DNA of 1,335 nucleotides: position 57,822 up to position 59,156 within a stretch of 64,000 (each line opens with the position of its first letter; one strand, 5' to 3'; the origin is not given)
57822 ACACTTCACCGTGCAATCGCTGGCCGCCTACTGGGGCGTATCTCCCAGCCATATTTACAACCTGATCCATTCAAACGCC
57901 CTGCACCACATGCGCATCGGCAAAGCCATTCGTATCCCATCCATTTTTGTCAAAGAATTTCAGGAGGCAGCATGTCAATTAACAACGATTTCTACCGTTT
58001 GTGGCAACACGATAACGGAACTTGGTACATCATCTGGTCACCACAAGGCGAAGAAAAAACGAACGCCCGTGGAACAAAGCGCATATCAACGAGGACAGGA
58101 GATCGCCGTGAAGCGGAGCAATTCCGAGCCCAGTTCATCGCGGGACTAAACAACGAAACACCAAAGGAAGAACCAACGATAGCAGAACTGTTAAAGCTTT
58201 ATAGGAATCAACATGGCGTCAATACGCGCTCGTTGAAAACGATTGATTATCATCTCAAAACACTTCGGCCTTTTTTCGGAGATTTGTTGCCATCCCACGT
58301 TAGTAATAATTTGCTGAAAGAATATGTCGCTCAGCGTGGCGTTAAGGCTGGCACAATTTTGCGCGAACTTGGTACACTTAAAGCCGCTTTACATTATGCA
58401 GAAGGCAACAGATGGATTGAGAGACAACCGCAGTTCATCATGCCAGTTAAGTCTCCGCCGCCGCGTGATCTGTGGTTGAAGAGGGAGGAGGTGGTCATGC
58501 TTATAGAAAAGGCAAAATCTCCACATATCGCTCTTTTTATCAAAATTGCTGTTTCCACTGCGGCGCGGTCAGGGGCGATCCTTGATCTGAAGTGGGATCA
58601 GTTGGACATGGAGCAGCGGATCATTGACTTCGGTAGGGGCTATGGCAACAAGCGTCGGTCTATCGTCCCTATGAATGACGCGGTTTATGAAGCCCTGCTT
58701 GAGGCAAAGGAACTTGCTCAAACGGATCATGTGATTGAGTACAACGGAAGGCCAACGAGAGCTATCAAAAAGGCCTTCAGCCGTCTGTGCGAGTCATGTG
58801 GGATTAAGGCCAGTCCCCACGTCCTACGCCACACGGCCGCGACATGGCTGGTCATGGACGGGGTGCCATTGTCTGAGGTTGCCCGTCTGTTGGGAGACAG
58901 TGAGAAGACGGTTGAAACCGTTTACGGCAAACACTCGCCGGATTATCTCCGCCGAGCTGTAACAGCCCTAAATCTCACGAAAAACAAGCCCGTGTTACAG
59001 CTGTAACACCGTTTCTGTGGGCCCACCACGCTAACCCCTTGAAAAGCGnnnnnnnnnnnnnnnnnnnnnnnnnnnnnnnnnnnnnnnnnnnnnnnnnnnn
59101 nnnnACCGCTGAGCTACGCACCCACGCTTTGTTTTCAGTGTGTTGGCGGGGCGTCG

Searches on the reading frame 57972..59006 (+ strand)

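Call 94: search_protein_families(library=pfam, proteins=[window:57972-59006:+], max_evalue=0.00001)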
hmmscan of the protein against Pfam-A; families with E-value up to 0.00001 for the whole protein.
window:57972-59006:+ (344 aa): 1 family
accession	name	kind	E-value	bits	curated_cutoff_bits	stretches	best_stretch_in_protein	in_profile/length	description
PF00589.27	Phage_integrase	-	3e-20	73.1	27.1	1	168-318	2-165/172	Phage integrase family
